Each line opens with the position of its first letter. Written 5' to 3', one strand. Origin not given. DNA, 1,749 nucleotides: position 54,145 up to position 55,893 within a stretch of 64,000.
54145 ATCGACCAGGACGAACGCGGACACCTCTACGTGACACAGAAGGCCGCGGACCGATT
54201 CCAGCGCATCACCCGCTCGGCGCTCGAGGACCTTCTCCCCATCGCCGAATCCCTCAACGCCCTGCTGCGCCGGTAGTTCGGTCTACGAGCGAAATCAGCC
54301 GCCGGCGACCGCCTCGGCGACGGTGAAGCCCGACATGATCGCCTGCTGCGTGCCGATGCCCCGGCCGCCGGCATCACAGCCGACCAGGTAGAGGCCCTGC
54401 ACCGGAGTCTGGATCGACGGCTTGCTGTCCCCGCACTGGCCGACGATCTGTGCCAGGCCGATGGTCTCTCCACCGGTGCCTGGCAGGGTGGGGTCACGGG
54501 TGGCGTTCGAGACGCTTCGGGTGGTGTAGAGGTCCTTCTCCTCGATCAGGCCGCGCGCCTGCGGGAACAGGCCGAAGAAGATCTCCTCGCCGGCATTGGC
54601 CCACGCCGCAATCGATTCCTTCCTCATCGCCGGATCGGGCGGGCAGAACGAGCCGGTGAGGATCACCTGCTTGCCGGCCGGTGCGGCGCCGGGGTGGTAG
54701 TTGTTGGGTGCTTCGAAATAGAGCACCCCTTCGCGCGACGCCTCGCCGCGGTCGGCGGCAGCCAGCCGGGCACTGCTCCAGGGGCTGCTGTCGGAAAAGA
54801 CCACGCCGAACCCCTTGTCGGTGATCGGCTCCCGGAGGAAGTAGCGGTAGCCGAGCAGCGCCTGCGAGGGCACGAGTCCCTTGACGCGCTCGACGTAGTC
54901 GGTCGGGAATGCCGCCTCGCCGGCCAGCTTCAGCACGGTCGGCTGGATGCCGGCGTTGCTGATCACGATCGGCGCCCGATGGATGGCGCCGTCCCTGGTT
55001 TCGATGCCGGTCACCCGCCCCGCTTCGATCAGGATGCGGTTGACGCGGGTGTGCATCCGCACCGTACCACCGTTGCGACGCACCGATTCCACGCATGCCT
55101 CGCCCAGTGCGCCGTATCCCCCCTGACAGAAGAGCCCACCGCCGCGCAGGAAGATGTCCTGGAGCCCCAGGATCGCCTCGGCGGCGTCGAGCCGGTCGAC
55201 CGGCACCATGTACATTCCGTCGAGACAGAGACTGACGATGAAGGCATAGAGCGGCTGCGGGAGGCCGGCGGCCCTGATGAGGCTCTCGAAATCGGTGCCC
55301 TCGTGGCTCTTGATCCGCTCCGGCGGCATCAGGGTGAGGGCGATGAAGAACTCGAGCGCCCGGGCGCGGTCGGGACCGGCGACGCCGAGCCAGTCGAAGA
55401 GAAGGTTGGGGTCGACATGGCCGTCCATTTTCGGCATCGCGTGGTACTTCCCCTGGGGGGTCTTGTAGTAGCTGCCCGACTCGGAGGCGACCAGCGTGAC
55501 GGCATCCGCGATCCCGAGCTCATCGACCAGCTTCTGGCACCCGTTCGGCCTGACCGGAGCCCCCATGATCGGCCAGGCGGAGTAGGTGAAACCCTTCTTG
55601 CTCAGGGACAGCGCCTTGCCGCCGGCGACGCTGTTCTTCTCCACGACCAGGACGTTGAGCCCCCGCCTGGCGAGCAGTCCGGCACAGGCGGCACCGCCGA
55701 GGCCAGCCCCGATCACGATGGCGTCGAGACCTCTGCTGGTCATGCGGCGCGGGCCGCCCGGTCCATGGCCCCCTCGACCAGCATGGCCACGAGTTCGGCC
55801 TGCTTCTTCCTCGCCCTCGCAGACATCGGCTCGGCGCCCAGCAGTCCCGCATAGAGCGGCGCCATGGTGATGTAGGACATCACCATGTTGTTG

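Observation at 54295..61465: Second Mo-hydroxylase operon translationally chained to a TetR regulator and a CrtI-like FAD oxidoreductase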

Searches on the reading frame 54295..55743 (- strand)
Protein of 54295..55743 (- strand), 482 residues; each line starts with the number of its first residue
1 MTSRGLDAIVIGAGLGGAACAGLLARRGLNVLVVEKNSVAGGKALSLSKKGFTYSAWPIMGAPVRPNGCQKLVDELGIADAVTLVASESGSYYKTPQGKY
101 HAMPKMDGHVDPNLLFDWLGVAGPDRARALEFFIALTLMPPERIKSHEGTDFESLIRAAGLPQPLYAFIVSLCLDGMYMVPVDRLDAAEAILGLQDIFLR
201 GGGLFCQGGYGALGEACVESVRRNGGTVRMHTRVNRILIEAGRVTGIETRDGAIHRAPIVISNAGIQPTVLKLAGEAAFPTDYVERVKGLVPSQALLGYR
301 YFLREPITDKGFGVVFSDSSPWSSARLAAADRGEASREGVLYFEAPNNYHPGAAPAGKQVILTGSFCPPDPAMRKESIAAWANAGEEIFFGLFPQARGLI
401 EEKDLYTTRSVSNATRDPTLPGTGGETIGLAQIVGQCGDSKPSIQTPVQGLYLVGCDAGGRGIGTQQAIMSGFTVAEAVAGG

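Call 4: search_protein_families(library=pfam, proteins=[window:54295-55743:-], max_evalue=0.01)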
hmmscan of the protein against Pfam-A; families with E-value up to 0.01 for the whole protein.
window:54295-55743:- (482 aa): 12 families
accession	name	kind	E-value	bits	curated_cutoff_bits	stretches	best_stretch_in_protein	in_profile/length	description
PF01593.30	Amino_oxidase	-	2.8e-16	60.3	19.8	1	17-253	3-243/443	Flavin containing amine oxidoreductase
PF01266.30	DAO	-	7.8e-12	45.8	27.9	2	7-42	1-37/353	FAD dependent oxidoreductase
PF13450.12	NAD_binding_8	-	5.3e-10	39.9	21.9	1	10-54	1-45/68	NAD(P)-binding Rossmann-like domain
PF00890.30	FAD_binding_2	-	4.2e-08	33.2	20.4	1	7-45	1-38/414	FAD binding domain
PF12831.13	FAD_oxidored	-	3.1e-06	27.2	27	1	7-44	1-38/416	FAD dependent oxidoreductase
PF07992.20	Pyr_redox_2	-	5.8e-06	26.4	26.1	1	7-60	2-54/291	Pyridine nucleotide-disulphide oxidoreductase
PF03486.20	HI0933_like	-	2.2e-05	24.5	50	1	7-45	2-40/244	HI0933-like protein Rossmann domain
PF00996.24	GDI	-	2.4e-05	23.5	23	1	6-48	5-47/436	GDP dissociation inhibitor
PF01494.25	FAD_binding_3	-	0.00098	18.9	22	1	7-38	3-34/349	FAD binding domain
PF00070.33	Pyr_redox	-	0.0013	19.7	22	0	8-38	2-32/82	Pyridine nucleotide-disulphide oxidoreductase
PF01134.28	GIDA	-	0.0021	17.6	22.1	0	7-37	1-31/391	Glucose inhibited division protein A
PF01946.23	Thi4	-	0.0022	17.7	26.2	1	7-43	19-56/235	Thi4 family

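Call 9: search_solved_structures(query=window:54295-55743:-, max_evalue=0.001)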
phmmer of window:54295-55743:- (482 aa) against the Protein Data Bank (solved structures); distinct sequences matched with E-value up to 0.001: 16.
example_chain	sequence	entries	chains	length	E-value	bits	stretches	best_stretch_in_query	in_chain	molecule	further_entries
3ka7_A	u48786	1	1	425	4.5e-17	65.4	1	8-278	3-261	Oxidoreductase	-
3nrn_A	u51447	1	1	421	1.7e-14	56.8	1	8-297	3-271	uncharacterized protein PF1083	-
4rep_A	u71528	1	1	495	1.9e-12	50.1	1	7-59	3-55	Gamma-carotene desaturase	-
4dgk_A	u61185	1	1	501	6.2e-08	35.2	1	9-60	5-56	Phytoene dehydrogenase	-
6c87_A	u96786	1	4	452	0.0001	24.6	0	168-275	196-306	Rab GDP dissociation inhibitor alpha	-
7fgp_A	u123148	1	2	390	0.00011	24.6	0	3-44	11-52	Glycine/D-amino acid oxidase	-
7koe_C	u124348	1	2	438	0.00018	23.8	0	6-44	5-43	Electron transfer flavoprotein-quinone oxidoreductase FixC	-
2gag_B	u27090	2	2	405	0.00021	23.6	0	4-44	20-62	heterotetrameric sarcosine oxidase beta-subunit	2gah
5mog_A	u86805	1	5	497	0.00042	22.6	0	4-82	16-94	Phytoene dehydrogenase, chloroplastic/chromoplastic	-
2c75_A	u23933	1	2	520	0.00076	21.7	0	5-78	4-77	AMINE OXIDASE (FLAVIN-CONTAINING) B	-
2c72_A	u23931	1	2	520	0.00082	21.6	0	5-78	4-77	AMINE OXIDASE (FLAVIN-CONTAINING) B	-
2c73_A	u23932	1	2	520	0.00084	21.6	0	5-78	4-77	AMINE OXIDASE (FLAVIN-CONTAINING) B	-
1gos_A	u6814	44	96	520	0.00084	21.6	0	5-78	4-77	MONOAMINE OXIDASE | AMINE OXIDASE [FLAVIN-CONTAINING] B | AMINE OXIDASE (FLAVIN-CONTAINING) B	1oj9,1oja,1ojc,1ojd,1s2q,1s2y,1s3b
2xfo_A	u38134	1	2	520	0.00085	21.6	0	5-78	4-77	Amine oxidase [flavin-containing] B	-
2bk4_A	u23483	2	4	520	0.00085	21.6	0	5-78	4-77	AMINE OXIDASE [FLAVIN-CONTAINING] B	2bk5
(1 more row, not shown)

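Call 11: search_protein_families(library=ncbifam, proteins=[window:54295-55743:-], max_evalue=0.01)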
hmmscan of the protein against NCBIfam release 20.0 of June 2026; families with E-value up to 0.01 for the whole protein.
window:54295-55743:- (482 aa): 68 families (the best 25 are shown)
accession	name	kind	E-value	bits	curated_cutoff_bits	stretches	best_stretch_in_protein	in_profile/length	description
TIGR02734.1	crtI_fam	subfamily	4.5e-24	85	238.1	2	8-59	1-52/504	phytoene desaturase family protein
TIGR02730.1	carot_isom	equivalog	1.2e-18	67.3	586.9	2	179-363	198-374/493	carotenoid isomerase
NF058655.1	CrtID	equivalog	1.2e-17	64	640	2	9-58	2-51/478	bifunctional phytoene desaturase/3,4-desaturase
NF045637.1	carotdesatCrtDProt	equivalog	1.2e-17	63.7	580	2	205-479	216-482/485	1-hydroxycarotenoid 3,4-desaturase CrtD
TIGR02733.1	desat_CrtD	equivalog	2.4e-15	56.2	549.7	2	8-56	4-52/492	C-3',4' desaturase CrtD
NF045689.1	BCarotKetCrtO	equivalog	1.2e-14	53.8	1000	2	207-276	239-309/563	beta-carotene ketolase CrtO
NF042421.1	hydcarot_desat_CrtD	equivalog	6.9e-14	51.2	500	2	7-58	3-54/487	1-hydroxycarotenoid 3,4-desaturase CrtD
NF005560.0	PRK07233.1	equivalog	1.9e-13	50.1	252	2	205-287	193-271/435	hypothetical protein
TIGR03467.1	HpnE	equivalog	2.1e-12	47.1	283.05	1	9-264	2-262/430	hydroxysqualene dehydroxylase HpnE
NF005548.0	PRK07208.1-4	equivalog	5.6e-07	28.5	389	1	8-54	6-52/488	hypothetical protein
NF007450.0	PRK10015.1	subfamily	1.3e-06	27.5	466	1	2-46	2-46/429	FAD-dependent oxidoreductase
NF007542.0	PRK10157.1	subfamily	1.3e-06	27.4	610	1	6-45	6-45/428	FAD-dependent oxidoreductase FixC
TIGR02731.1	phytoene_desat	equivalog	1.8e-06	27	569.4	0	9-81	3-75/453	15-cis-phytoene desaturase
NF005545.0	PRK07208.1-1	equivalog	5.1e-06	25.1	451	1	5-54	7-57/504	hypothetical protein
NF004789.0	PRK06134.1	subfamily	5.2e-06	25.3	747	1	5-44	12-51/581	FAD-dependent oxidoreductase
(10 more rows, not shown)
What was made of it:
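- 54295..55743 (-): CrtI/PDS-fold flavoprotein of an uncharacterised orthogroup ('CrtI490'), 482 aa, 50.8 kDa, no signal peptide, ATGA overlap with TetR. Amino_oxidase and NAD_binding_8 (call 4). crtI_fam 85 bits against a cutoff of 238 (call 11).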

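Call 12: find_homologous_proteins(query=window:54295-55743:-, max_evalue=1e-10)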
Query window:54295-55743:- (482 aa): 788 proteins with E <= 1e-10 among 8000 candidates; the best 120 are listed.
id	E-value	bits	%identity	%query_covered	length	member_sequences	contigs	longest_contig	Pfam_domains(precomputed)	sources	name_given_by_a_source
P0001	0.0e+0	1086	100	100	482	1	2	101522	PF01266.31,PF01593.31,PF13450.13,PF00890.31,PF07992.21,PF03486.21,PF00996.25,PF12831.14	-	-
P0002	4.3e-250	849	77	99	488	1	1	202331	PF01266.31,PF01593.31,PF13450.13,PF00890.31,PF07992.21,PF00996.25,PF12831.14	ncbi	-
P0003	2.4e-245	833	76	99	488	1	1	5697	PF01266.31,PF01593.31,PF13450.13,PF00890.31,PF07992.21,PF03486.21,PF00996.25,PF01134.29,PF12831.14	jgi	jgi:prolycopene isomerase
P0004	2.6e-243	826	76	99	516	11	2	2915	PF01266.31,PF01593.31,PF13450.13,PF00890.31,PF07992.21,PF03486.21,PF00996.25,PF01134.29,PF12831.14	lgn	-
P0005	1.8e-237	807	74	99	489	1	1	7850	PF01266.31,PF01593.31,PF13450.13,PF00890.31,PF07992.21,PF03486.21,PF00996.25,PF01134.29,PF12831.14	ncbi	-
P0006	1.5e-233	794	73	99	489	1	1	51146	PF01266.31,PF01593.31,PF13450.13,PF00890.31,PF07992.21,PF03486.21,PF00996.25,PF12831.14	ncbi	-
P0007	5.8e-232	789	72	100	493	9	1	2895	PF01266.31,PF01593.31,PF13450.13,PF00890.31,PF07992.21,PF12831.14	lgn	-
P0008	2.0e-231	787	71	100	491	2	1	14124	PF01266.31,PF01593.31,PF13450.13,PF00890.31,PF07992.21,PF12831.14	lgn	-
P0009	2.3e-231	787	72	99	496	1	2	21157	PF01266.31,PF01593.31,PF13450.13,PF00890.31,PF07992.21,PF12831.14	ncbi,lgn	-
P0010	1.3e-230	784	73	99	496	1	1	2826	PF01266.31,PF01593.31,PF13450.13,PF00890.31,PF07992.21,PF00070.34,PF12831.14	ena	-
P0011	9.1e-229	778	71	99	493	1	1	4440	PF01266.31,PF01593.31,PF13450.13,PF00890.31,PF07992.21,PF03486.21,PF12831.14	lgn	-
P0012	7.8e-228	775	71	99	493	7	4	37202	PF01266.31,PF01593.31,PF13450.13,PF00890.31,PF07992.21,PF12831.14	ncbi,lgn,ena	-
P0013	9.2e-227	772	69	99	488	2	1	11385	PF01266.31,PF01593.31,PF13450.13,PF00890.31,PF07992.21,PF03486.21,PF00996.25,PF01134.29,PF12831.14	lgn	-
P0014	1.8e-226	771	70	94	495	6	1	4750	PF01266.31,PF01593.31,PF13450.13,PF00890.31,PF07992.21,PF03486.21,PF12831.14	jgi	jgi:prolycopene isomerase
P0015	2.1e-226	771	71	98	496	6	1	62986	PF01266.31,PF01593.31,PF13450.13,PF00890.31,PF07992.21,PF12831.14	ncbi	-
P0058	5.5e-191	654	60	99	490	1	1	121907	PF01266.31,PF01593.31,PF13450.13,PF00890.31,PF07992.21,PF03486.21,PF00996.25,PF12831.14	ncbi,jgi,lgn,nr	ncbi:MAG: NAD(P)/FAD-dependent oxidoreductase [Myxococcota bacterium]|jgi:prolycopene isomerase|nr:N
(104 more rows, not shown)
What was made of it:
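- The second-best NCBIfam hit is carotenoid isomerase (67 bits, sub-threshold, call 11), and JGI annotates homologues as prolycopene isomerase (call 12).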

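Call 13: find_encoding_contigs(protein=P0002, flank=10000, max_places=3)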
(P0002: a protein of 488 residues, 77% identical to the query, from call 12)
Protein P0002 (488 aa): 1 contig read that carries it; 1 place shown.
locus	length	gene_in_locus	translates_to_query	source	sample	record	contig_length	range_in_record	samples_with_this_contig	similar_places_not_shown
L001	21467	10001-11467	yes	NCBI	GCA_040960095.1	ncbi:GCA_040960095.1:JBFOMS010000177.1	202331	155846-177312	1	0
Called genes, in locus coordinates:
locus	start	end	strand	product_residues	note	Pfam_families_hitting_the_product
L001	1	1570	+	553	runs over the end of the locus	PF27104:FimW_N, PF27125:FimW_C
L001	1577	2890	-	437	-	PF11808:PhoR, PF00512:HisKA, PF02518:HATPase_c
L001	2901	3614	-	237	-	PF00072:Response_reg, PF00486:Trans_reg_C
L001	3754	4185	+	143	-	PF06155:GBBH-like_N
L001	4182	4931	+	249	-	PF01209:Ubie_methyltran, PF13489:Methyltransf_23, PF13847:Methyltransf_31, PF08241:Methyltransf_11, PF08242:Methyltransf_12, PF13649:Methyltransf_25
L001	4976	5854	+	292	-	PF04280:Tim44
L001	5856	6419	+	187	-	-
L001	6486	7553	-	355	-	PF06742:DUF1214 (weak)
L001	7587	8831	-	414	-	PF00685:Sulfotransfer_1 (weak), PF13469:Sulfotransfer_3, PF17784:Sulfotransfer_4 (faint)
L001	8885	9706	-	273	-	PF00005:ABC_tran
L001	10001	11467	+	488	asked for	PF00890:FAD_binding_2 (weak), PF00996:GDI (weak), PF01266:DAO (faint), PF01593:Amino_oxidase, PF07992:Pyr_redox_2 (faint), PF12831:FAD_oxidored (faint), PF13450:NAD_binding_8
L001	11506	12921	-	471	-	PF02321:OEP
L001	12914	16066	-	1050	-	PF00873:ACR_tran, PF03176:MMPL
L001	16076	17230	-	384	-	PF25919:BSH_CusB (faint), PF25917:BSH_RND, PF25973:BSH_CzcB (faint), PF25876:HH_MFP_RND, PF25944:Beta-barrel_RND, PF25967:RND-MFP_C, PF25989:YknX_C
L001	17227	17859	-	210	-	PF00440:TetR_N, PF16859:TetR_C_11, PF14246:TetR_C_7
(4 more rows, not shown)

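Call 14: find_encoding_contigs(protein=P0058, flank=10000, max_places=3)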
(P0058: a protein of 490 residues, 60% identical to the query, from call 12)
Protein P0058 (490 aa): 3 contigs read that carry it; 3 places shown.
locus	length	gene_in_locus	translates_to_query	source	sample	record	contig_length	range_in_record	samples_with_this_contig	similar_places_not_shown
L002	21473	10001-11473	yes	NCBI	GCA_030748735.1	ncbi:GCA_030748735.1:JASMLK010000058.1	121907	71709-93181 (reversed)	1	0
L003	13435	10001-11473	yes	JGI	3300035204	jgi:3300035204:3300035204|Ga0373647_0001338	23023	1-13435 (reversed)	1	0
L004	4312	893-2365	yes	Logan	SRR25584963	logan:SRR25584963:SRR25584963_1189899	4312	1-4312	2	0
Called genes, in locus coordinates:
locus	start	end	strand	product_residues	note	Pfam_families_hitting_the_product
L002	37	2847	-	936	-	PF00384:Molybdopterin, PF01568:Molydop_binding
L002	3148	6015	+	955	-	PF00384:Molybdopterin, PF01568:Molydop_binding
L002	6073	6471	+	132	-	-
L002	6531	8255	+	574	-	PF00890:FAD_binding_2 (faint), PF01266:DAO, PF01494:FAD_binding_3 (weak), PF01946:Thi4 (weak), PF07992:Pyr_redox_2 (weak), PF12831:FAD_oxidored (weak), PF13450:NAD_binding_8, PF00732:GMC_oxred_N (weak), +2 more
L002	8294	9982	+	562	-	PF00890:FAD_binding_2 (faint), PF01266:DAO, PF01494:FAD_binding_3 (weak), PF01946:Thi4, PF12831:FAD_oxidored, PF13450:NAD_binding_8, PF01593:Amino_oxidase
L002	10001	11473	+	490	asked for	PF00890:FAD_binding_2 (weak), PF00996:GDI (faint), PF01266:DAO (weak), PF01593:Amino_oxidase, PF03486:HI0933_like (faint), PF07992:Pyr_redox_2 (faint), PF12831:FAD_oxidored (faint), PF13450:NAD_binding_8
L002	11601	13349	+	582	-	PF00890:FAD_binding_2 (faint), PF01266:DAO, PF01593:Amino_oxidase, PF13450:NAD_binding_8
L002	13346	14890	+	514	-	PF01266:DAO (faint), PF01494:FAD_binding_3 (weak), PF01593:Amino_oxidase, PF01946:Thi4 (weak), PF03486:HI0933_like (faint), PF13450:NAD_binding_8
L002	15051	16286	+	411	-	PF01593:Amino_oxidase, PF13450:NAD_binding_8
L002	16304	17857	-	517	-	PF00890:FAD_binding_2 (faint), PF01266:DAO (weak), PF01593:Amino_oxidase, PF13450:NAD_binding_8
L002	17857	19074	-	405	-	PF06742:DUF1214 (faint)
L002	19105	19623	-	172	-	-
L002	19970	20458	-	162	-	PF13579:Glyco_trans_4_4, PF13439:Glyco_transf_4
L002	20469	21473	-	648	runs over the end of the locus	PF00005:ABC_tran, PF00006:ATP-synt_ab (faint), PF02463:SMC_N (faint), PF03193:RsgA_GTPase (faint), PF13555:AAA_29 (faint), PF12848:ABC_tran_Xtn, PF00005:ABC_tran, PF16326:ABC_tran_CTD, +1 more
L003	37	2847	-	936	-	PF00384:Molybdopterin, PF01568:Molydop_binding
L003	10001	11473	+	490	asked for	PF00890:FAD_binding_2 (weak), PF00996:GDI (faint), PF01266:DAO (weak), PF01593:Amino_oxidase, PF03486:HI0933_like (faint), PF07992:Pyr_redox_2 (faint), PF12831:FAD_oxidored (faint), PF13450:NAD_binding_8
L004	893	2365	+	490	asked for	PF00890:FAD_binding_2 (weak), PF00996:GDI (faint), PF01266:DAO (weak), PF01593:Amino_oxidase, PF03486:HI0933_like (faint), PF07992:Pyr_redox_2 (faint), PF12831:FAD_oxidored (faint), PF13450:NAD_binding_8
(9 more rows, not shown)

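Call 16: find_related_loci(query=A1, collection=genome_contigs, flank=10000)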
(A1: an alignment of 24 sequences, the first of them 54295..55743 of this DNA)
Query A1 (482 aa) in genome_contigs; peptide patterns used: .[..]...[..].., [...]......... (x = any residue, [..] = any of these).
108 stretches matched a pattern; 68 encode a relative of the query (tblastn E <= 1e-3); 67 distinct loci.
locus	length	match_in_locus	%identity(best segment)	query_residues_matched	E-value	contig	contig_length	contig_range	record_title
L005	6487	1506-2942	76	1-479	0e+0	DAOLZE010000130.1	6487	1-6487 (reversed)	MAG TPA_asm: Rhodocyclaceae bacterium isolate AMR_MDS_5166 NODE_6632_length_6487_cov_4.915267, whole genome shotgun sequ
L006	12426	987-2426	73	1-479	0e+0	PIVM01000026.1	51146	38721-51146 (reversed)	MAG: Gammaproteobacteria bacterium isolate Glo_5 GloG15_CONTIG599, whole genome shotgun sequence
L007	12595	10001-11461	72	1-479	0e+0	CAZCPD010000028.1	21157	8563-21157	MAG TPA_asm: uncultured Rhodocyclaceae bacterium isolate SRP286056_co3_354 genome assembly, contig: NODE_2274_length_211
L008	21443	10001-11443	71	7-479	0e+0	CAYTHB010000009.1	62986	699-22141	MAG TPA_asm: uncultured Sterolibacterium sp. isolate SRP263991_co5_58 genome assembly, contig: NODE_1051_length_62986_co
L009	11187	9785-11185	74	1-458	0e+0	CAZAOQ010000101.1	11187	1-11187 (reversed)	MAG TPA_asm: uncultured Rhodocyclaceae bacterium isolate SRP286056_co3_482 genome assembly, contig: NODE_6798_length_111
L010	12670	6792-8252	71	1-479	0e+0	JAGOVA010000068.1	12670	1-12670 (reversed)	MAG: Sterolibacterium sp. isolate Gw_Eff_bin_535 Gw_Eff_12054_length_12670_cov_6.264689, whole genome shotgun sequence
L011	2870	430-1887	72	1-480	0e+0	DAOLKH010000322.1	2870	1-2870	MAG TPA_asm: Pseudomonadales bacterium isolate AMR_MDS_0331 NODE_22786_length_2870_cov_3.662522, whole genome shotgun se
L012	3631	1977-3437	71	1-479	0e+0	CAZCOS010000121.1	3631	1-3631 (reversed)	MAG TPA_asm: uncultured Sterolibacterium sp. isolate SRP263991_co5_122 genome assembly, contig: NODE_52734_length_3631_c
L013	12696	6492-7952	71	1-479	0e+0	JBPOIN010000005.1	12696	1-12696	MAG: Pseudomonadota bacterium isolate MAG_191 c_000000554252, whole genome shotgun sequence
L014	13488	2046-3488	73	7-479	0e+0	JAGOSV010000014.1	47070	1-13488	MAG: Sterolibacterium sp. isolate Gw_Eff_bin_349 Gw_Eff_1196_length_47070_cov_11.336749, whole genome shotgun sequence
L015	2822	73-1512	69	1-479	0e+0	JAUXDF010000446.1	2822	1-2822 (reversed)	MAG: Spongiibacteraceae bacterium isolate CSMAG_2844 CSMAG_2844_k119_1430737_length_2822_cov_5.7211, whole genome shotgu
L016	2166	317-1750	65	3-479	0e+0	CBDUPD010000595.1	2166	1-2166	MAG TPA_asm: uncultured Spongiibacteraceae bacterium isolate SRR22808116_metabat2_46 genome assembly, contig: ERZ2504345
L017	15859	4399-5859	71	1-479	0e+0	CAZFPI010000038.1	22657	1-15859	MAG TPA_asm: uncultured Sterolibacterium sp. isolate SRP278252_co2_89 genome assembly, contig: NODE_4563_length_22657_co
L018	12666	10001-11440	61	1-479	0e+0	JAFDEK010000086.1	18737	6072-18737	MAG: Deltaproteobacteria bacterium isolate Meg19_46_Bin_145 Meg19_46_Bin_145_scaffold_3110, whole genome shotgun sequenc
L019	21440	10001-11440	60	1-479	0e+0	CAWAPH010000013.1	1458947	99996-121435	MAG: uncultured delta proteobacterium isolate MFD03804.bin.2.13 genome assembly, contig: contig_2922, whole genome shotg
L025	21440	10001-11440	60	1-479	0e+0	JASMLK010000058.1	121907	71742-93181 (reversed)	MAG: Myxococcota bacterium isolate Arabian9_MAG_39 c_000000609747, whole genome shotgun sequence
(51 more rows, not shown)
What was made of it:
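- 54295..55743 (-): Homologues of 59-77% identity across several phyla (calls 12, 16).
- The lineage is Sterolibacterium-like (call 16).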
